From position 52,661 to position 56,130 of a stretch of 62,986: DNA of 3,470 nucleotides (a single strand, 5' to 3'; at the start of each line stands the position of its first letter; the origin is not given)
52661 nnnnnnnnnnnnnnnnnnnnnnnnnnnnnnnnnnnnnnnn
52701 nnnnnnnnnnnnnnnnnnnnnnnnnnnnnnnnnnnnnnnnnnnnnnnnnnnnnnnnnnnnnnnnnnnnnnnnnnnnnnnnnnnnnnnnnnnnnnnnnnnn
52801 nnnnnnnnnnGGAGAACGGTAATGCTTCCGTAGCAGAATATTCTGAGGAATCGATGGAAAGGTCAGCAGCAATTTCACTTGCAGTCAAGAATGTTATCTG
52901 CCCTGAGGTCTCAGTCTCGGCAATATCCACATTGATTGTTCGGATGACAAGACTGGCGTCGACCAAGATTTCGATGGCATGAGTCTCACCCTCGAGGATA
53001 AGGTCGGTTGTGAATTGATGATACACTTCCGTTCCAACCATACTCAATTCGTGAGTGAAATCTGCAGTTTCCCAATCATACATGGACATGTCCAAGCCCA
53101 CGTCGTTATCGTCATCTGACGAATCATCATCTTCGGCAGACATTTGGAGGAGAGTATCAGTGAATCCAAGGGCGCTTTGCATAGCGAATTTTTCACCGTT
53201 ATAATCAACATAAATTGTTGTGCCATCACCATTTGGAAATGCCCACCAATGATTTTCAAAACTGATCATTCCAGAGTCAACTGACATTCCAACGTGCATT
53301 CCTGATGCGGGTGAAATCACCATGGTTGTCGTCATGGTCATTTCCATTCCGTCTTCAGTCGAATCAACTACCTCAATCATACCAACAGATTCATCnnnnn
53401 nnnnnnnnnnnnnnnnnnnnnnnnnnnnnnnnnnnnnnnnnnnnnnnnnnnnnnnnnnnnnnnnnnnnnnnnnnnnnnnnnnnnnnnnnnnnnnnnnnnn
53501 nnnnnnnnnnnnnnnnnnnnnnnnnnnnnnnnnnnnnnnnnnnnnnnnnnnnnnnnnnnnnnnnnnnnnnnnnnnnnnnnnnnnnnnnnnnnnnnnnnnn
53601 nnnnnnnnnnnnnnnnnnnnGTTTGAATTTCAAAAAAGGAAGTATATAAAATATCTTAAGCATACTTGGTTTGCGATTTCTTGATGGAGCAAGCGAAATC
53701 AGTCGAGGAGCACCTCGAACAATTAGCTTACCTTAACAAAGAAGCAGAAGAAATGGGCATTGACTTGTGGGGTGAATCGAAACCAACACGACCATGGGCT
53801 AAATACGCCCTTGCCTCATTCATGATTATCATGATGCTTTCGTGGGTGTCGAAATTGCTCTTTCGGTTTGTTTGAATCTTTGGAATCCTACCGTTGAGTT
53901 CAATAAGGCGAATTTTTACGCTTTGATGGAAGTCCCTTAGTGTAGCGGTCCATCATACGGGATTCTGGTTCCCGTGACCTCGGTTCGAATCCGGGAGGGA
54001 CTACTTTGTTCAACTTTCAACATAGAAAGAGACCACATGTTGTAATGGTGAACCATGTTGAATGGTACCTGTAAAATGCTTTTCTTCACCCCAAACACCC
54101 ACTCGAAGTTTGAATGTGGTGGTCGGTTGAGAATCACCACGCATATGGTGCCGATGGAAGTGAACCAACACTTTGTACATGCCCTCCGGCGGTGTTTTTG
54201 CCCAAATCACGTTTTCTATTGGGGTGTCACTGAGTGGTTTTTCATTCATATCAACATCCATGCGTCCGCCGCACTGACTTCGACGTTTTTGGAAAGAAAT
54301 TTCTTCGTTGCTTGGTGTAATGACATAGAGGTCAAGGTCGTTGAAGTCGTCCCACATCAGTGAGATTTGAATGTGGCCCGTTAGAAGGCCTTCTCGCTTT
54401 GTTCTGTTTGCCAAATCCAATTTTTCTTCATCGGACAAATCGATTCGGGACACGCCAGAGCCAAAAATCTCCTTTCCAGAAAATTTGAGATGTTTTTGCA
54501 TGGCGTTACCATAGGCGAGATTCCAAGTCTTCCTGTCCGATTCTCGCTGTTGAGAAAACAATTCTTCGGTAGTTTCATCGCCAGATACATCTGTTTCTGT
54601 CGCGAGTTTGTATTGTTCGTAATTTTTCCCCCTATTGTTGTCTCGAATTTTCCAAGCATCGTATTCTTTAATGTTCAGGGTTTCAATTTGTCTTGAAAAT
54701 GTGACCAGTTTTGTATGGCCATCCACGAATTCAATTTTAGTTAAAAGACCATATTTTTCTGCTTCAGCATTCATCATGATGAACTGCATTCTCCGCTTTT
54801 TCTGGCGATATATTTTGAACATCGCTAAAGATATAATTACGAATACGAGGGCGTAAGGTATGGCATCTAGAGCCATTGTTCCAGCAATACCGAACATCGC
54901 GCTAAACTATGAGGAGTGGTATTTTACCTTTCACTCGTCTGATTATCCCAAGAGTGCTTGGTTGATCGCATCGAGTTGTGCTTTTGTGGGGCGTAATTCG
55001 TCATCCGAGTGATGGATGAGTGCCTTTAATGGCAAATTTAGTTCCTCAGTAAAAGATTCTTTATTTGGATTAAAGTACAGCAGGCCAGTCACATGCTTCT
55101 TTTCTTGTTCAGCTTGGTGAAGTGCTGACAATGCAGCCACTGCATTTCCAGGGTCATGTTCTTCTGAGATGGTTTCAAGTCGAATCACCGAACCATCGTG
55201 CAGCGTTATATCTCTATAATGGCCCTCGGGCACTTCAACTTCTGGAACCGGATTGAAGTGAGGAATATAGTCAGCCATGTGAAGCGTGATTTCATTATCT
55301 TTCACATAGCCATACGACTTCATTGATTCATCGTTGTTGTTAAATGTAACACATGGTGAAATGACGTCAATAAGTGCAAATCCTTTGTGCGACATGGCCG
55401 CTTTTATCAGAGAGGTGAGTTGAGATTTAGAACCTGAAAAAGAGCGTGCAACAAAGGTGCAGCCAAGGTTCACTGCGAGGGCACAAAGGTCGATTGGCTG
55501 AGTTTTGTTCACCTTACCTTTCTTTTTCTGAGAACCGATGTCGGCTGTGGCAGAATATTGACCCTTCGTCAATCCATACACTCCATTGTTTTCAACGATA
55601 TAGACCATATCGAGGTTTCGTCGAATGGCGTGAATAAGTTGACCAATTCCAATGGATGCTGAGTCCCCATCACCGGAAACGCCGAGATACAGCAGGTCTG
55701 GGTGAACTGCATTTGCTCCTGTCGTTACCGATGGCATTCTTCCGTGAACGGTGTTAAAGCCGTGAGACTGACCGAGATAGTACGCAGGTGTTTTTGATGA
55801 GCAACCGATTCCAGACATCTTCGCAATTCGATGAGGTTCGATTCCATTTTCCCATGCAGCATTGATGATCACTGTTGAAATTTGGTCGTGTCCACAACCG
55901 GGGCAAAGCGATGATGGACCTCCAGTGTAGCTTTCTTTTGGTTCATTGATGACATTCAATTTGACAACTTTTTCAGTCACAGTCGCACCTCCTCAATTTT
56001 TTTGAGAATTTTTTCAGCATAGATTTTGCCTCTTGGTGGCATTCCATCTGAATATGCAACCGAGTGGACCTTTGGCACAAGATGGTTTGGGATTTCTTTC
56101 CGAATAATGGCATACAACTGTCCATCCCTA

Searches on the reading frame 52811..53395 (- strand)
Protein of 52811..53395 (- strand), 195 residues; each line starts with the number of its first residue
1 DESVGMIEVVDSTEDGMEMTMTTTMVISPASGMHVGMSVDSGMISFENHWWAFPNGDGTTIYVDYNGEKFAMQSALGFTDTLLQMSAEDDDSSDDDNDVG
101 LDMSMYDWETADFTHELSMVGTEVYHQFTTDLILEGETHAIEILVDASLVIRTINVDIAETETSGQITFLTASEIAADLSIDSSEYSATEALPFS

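Call 68: search_solved_structures(query=window:52811-53395:-, max_evalue=10)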
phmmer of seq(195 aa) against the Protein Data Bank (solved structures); distinct sequences matched with E-value up to 10: 1.
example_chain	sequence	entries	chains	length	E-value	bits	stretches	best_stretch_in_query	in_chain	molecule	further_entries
3iqd_B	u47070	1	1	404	0.25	14.5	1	96-185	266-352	Octopine dehydrogenase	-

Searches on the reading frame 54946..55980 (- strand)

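Call 62: search_protein_families(library=pfam, proteins=[window:54946-55980:-], max_evalue=0.001)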
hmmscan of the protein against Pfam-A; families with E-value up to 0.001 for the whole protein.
window:54946-55980:- (345 aa): 2 families
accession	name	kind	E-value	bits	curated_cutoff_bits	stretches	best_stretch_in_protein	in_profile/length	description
PF02775.26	TPP_enzyme_C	-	8.8e-26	91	21.9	1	58-206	2-151/151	Thiamine pyrophosphate enzyme, C-terminal TPP binding domain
PF12367.13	PFO_beta_C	-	1.7e-05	25.2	24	1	268-314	17-61/66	Pyruvate ferredoxin oxidoreductase beta subunit C terminal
